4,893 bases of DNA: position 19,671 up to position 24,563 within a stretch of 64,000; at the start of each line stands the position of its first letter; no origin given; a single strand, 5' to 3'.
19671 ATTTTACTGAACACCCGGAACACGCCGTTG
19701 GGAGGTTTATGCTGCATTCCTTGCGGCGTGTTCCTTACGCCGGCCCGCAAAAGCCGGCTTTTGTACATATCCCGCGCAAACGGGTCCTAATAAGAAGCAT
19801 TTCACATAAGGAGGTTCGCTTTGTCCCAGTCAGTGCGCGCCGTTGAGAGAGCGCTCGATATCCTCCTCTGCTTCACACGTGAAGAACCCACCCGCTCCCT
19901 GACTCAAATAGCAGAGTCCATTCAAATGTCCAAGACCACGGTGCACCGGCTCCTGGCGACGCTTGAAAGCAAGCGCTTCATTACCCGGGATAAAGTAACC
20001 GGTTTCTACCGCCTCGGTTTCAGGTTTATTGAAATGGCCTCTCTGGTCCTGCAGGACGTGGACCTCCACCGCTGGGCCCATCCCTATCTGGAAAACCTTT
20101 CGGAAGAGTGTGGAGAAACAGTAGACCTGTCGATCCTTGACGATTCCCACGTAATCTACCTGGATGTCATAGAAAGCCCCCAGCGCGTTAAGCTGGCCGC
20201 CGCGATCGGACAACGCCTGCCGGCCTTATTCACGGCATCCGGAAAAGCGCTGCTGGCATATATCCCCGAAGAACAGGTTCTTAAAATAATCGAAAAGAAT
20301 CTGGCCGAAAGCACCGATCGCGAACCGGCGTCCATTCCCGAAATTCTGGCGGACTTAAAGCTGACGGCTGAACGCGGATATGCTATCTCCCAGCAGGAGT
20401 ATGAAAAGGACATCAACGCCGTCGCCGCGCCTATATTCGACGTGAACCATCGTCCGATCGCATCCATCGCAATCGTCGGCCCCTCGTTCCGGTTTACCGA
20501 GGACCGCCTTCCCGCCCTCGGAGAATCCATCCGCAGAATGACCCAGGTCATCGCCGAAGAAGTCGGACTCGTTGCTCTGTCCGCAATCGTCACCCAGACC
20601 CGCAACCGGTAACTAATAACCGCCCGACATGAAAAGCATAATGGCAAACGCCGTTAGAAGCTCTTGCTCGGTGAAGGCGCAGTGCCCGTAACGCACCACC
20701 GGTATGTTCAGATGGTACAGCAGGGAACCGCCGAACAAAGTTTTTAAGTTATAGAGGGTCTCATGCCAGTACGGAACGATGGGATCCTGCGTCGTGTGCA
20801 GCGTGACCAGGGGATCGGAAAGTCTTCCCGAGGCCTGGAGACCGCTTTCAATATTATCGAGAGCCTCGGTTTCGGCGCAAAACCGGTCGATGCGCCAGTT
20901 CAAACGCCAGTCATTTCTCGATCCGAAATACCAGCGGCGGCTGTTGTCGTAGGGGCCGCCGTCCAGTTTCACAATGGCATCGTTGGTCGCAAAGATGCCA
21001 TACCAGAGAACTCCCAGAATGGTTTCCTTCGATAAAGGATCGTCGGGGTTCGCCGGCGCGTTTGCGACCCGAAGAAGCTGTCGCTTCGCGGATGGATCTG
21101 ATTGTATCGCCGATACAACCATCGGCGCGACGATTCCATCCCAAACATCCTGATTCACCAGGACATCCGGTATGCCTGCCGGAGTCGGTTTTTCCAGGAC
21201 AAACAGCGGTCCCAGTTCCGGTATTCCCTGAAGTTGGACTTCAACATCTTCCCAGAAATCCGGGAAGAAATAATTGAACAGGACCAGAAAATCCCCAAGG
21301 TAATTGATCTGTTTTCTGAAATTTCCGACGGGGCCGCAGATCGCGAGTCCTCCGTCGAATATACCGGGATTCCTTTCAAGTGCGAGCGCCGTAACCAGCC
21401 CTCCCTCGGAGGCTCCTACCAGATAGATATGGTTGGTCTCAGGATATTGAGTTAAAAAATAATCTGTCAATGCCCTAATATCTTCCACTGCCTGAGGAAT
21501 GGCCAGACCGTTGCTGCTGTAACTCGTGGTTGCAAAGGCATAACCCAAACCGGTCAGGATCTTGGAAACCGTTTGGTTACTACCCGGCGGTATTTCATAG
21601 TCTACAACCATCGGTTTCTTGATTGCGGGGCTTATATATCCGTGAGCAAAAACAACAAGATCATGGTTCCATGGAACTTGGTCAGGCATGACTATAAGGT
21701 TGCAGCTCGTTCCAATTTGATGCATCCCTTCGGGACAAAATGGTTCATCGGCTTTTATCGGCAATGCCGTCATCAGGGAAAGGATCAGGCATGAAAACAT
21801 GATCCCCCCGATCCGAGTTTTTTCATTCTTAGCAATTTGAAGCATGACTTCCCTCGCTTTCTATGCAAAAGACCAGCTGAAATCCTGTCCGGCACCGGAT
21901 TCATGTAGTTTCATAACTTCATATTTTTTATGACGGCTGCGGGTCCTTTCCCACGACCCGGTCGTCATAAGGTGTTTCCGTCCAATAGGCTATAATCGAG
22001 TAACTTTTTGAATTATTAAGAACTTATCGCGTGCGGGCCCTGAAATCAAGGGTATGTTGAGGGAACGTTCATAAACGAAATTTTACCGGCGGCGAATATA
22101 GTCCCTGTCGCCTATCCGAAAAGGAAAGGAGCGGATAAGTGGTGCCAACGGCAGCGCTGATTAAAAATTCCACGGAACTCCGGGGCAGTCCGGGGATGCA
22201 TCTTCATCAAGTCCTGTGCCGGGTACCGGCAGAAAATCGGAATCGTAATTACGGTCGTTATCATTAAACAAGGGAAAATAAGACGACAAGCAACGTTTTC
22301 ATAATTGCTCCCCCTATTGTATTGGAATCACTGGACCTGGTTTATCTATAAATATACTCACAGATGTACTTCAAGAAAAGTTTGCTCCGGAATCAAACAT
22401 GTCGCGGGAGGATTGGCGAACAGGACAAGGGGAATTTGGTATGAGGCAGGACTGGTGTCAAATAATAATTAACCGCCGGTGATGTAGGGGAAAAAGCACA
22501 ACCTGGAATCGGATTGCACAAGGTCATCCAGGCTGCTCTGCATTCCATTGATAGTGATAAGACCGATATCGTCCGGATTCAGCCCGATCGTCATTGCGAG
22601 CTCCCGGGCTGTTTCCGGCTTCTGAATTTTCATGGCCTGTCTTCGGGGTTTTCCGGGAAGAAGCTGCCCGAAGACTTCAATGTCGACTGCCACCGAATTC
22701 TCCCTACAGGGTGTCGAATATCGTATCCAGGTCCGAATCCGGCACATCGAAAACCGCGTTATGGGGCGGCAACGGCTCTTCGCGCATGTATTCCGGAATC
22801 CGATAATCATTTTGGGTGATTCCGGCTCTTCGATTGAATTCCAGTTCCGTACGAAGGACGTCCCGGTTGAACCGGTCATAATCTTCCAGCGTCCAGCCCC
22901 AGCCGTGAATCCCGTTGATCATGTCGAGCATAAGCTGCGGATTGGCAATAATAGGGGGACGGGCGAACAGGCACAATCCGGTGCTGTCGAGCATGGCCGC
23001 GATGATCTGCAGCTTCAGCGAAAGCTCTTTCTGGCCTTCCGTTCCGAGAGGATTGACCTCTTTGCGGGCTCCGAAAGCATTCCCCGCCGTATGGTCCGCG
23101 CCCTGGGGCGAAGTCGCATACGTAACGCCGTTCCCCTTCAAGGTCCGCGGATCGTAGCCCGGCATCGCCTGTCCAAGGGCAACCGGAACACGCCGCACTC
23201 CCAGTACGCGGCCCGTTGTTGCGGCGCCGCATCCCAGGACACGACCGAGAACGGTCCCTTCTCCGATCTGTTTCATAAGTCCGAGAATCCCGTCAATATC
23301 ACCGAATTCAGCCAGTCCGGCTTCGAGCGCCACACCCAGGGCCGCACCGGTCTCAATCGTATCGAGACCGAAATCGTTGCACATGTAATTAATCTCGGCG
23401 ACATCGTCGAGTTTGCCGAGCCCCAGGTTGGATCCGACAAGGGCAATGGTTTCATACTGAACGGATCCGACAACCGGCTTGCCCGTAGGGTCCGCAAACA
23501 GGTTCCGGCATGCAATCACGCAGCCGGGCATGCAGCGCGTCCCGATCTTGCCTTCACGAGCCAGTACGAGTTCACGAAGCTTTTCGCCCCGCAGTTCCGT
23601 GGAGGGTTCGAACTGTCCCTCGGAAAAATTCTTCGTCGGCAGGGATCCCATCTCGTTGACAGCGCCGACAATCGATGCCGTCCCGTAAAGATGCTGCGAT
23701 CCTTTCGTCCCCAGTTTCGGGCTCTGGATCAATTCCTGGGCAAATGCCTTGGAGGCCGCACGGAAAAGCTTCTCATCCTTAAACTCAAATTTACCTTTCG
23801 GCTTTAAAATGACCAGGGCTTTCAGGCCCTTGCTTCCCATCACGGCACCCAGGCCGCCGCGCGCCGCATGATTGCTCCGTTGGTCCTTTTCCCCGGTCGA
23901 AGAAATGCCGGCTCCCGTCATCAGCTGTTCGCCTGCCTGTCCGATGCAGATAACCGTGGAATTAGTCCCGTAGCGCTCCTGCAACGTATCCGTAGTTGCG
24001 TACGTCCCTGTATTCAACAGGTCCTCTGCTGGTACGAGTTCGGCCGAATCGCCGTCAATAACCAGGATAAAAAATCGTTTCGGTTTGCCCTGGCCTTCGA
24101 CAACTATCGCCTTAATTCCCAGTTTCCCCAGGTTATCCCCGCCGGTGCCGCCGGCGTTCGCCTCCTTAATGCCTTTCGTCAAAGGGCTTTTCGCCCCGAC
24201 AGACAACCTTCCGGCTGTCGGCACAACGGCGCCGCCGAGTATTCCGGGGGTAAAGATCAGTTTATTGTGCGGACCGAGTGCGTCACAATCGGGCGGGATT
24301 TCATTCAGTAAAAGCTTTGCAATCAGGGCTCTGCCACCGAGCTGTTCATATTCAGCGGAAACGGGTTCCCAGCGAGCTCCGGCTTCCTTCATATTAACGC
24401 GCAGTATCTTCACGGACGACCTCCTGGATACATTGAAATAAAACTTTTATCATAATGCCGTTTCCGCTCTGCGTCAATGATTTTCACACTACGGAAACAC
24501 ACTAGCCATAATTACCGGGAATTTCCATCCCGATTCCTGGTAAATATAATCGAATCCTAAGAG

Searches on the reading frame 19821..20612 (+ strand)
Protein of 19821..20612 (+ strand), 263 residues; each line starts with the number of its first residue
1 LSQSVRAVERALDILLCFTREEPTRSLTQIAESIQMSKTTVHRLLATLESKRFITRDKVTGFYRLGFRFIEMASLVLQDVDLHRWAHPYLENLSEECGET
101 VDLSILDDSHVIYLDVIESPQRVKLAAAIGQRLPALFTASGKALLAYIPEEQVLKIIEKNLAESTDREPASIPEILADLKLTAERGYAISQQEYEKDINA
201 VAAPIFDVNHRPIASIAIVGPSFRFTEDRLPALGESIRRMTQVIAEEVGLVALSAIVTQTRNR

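Call 8: search_protein_families(library=pfam, proteins=[window:19821-20612:+])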
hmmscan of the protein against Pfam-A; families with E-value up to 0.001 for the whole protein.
window:19821-20612:+ (263 aa): 8 families
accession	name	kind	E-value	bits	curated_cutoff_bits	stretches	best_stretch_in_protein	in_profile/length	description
PF01614.24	IclR_C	-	2.4e-43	148.2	24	1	76-244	3-172/174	Bacterial transcriptional regulator IclR C-terminal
PF09339.16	HTH_IclR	-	7.4e-16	58.1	22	1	7-57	1-51/52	IclR helix-turn-helix domain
PF25213.1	HVO_A0261_N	-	5.2e-05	23.5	35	1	19-65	20-63/86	HVO_A0261 N-terminal domain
PF12802.13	MarR_2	-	6.4e-05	23.5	27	1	18-56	14-52/61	MarR family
PF01047.28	MarR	-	9.4e-05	22.7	24.6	1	20-58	13-51/59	MarR family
PF08279.18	HTH_11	-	0.00016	21.9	25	1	10-51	1-42/55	HTH domain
PF13412.12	HTH_24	-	0.00023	21.1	21.9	1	13-55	7-48/48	Winged helix-turn-helix DNA-binding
PF13730.12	HTH_36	-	0.00072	19.7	25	0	26-54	27-55/55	Helix-turn-helix domain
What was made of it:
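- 19821..20612 (+): IclR-family transcription factor, the candidate repressor. PF09339 plus PF01614 (call 8).
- Checked: The IclR gene lies at 19821-20612 (call 8).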

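Call 10: find_encoding_contigs(protein=window:19821-20612:+, flank=10000, max_places=10)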
Protein window:19821-20612:+ (263 aa): no gene with exactly this product is on record in the collection.

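Call 13: find_encoding_contigs(protein=window:19821-20609:+, flank=10000, max_places=10)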
Protein seq(263 aa) (263 aa): no gene with exactly this product is on record in the collection.
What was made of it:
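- Tried and rejected: Look-ups of the IclR protein found nothing, with either L or M as the first residue (calls 10, 13).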

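Call 30: search_protein_families(library=ncbifam, proteins=[window:19821-20612:+], max_evalue=0.00001)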
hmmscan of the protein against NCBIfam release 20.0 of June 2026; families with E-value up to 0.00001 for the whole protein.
window:19821-20612:+ (263 aa): 8 families
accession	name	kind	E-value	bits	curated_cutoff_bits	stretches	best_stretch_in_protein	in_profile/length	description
NF045644.1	TransRegBhcR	equivalog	3.5e-48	164.2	350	1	3-249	20-266/267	HTH-type transcriptional regulator BhcR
TIGR02431.1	pcaR_pcaU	subfamily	1.5e-41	142.3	284.75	1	4-230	4-229/248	beta-ketoadipate pathway transcriptional regulators, PcaR/PcaU/PobR family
NF011671.1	PRK15090.1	equivalog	2.5e-41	141.6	275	1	3-249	8-254/256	DNA-binding transcriptional regulator KdgR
NF008601.2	PRK11569.1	equivalog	2.8e-37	128.4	380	1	4-248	25-272/276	glyoxylate bypass operon transcriptional repressor IclR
NF007548.0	PRK10163.1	equivalog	7.6e-34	117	406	1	4-252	20-269/271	HTH-type transcriptional repressor AllR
NF007339.0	PRK09834.1-1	equivalog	7.5e-20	71.3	299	1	2-248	17-266/271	DNA-binding transcriptional regulator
NF007341.0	PRK09834.1-3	equivalog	8.7e-19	67.7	269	1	3-219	5-228/274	DNA-binding transcriptional regulator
NF007342.0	PRK09834.1-4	equivalog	1.2e-17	63.7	251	1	3-218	9-225/263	DNA-binding transcriptional regulator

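Call 31: search_solved_structures(query=window:19821-20612:+, max_evalue=1e-10)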
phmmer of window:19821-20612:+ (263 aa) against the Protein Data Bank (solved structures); distinct sequences matched with E-value up to 1e-10: 20.
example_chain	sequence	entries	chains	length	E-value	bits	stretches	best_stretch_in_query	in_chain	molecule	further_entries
1mkm_A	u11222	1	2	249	1.3e-34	123.5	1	7-249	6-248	IclR transcriptional regulator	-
2o99_A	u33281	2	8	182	3.2e-26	96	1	85-241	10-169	Acetate operon repressor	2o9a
1td5_A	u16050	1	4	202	4.3e-26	95.5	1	85-241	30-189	Acetate operon repressor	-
5whm_A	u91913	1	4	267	1.8e-24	90.2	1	3-236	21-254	IclR family transcriptional regulator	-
2ia2_A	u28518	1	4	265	2.4e-24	89.9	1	5-238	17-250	Putative Transcriptional Regulator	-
1tf1_A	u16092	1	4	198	4.7e-24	88.9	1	80-251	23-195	Negative regulator of allantoin and glyoxylate utilization operons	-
5y6i_A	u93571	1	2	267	1.2e-22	84.3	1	3-248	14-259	Transcriptional regulator KdgR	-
2o0y_A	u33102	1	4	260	2.8e-22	83.1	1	4-253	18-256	Transcriptional regulator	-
2g7u_A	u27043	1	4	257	2.1e-21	80.2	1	5-226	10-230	transcriptional regulator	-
5tjj_A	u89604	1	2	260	1.7e-20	77.2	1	6-211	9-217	Transcriptional regulator, IclR family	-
1ysp_A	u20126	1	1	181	9e-20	74.8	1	80-244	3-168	Transcriptional regulator kdgR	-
5w1e_A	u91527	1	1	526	1.7e-19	74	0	5-150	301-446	Putative transcriptional regulator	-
3mq0_A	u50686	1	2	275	2.3e-18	70.3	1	3-250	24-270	Transcriptional repressor of the blcABC operon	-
3r4k_A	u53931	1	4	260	3.9e-18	69.5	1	7-249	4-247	Transcriptional regulator, IclR family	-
8eju_A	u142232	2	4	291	3.1e-16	63.3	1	7-227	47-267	Transcription regulatory protein (Pca regulon)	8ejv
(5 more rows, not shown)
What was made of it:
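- On IclR-family repressor/operator system: PDB relatives are all IclR-family proteins (call 31).
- Closest known: KdgR. Same: 1mkm is the best PDB sequence match, E = 1.3e-34 (call 31).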

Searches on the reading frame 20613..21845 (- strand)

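Call 8: search_protein_families(library=pfam, proteins=[window:20613-21845:-])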
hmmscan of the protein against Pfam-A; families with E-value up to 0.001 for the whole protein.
window:20613-21845:- (410 aa): 4 families
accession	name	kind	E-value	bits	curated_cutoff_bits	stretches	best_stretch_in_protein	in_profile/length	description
PF12146.15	Hydrolase_4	-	1.5e-08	34.7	27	1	118-204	57-140/239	Serine aminopeptidase, S33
PF00326.27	Peptidase_S9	-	7e-06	26.1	22.6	1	118-173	43-99/213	Prolyl oligopeptidase family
PF00561.26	Abhydrolase_1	-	3.4e-05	24.1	25.8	0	248-376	111-230/245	alpha/beta hydrolase fold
PF20434.5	BD-FAE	-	0.00092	19.2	26.8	0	90-159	36-111/215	BD-FAE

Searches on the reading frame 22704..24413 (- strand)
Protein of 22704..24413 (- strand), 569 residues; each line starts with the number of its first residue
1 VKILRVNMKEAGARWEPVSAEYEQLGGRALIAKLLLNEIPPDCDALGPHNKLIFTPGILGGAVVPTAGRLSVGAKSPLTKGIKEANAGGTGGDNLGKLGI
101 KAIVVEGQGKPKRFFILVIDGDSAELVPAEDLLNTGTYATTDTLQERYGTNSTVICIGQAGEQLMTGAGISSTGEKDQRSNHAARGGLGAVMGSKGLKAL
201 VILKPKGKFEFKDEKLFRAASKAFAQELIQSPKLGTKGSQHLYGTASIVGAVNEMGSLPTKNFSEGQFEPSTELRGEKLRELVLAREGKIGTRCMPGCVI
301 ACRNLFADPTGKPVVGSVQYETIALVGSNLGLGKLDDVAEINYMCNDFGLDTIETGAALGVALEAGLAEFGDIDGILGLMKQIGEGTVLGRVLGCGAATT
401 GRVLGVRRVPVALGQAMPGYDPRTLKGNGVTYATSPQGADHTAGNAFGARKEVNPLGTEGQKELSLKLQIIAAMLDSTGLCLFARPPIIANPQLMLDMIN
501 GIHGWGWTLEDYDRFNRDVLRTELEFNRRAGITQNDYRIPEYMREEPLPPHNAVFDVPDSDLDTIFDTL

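Call 7: search_protein_families(library=pfam, proteins=[window:22704-24413:-])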
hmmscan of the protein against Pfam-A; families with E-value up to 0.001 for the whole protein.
window:22704-24413:- (569 aa): 2 families
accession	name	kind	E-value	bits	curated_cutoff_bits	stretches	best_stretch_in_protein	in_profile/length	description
PF01314.23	AFOR_C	-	1.2e-62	212.7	27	1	224-551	6-347/385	Aldehyde ferredoxin oxidoreductase, domains 2 & 3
PF02730.20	AFOR_N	-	8.2e-59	199.1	29.8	1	2-202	2-196/199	Aldehyde ferredoxin oxidoreductase, N-terminal domain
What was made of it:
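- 22704..24413 (-): Aldehyde:ferredoxin oxidoreductase gene (AFOR), part of the conserved cluster. Pfam (call 7).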

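Call 30: search_protein_families(library=ncbifam, proteins=[window:22704-24413:-], max_evalue=0.00001)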
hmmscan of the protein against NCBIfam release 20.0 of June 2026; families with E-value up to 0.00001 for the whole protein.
window:22704-24413:- (569 aa): 1 family
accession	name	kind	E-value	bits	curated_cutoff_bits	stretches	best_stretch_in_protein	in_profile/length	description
NF007354.0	PRK09849.1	equivalog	1.8e-31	109.5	868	1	2-229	11-231/703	aldehyde ferredoxin oxidoreductase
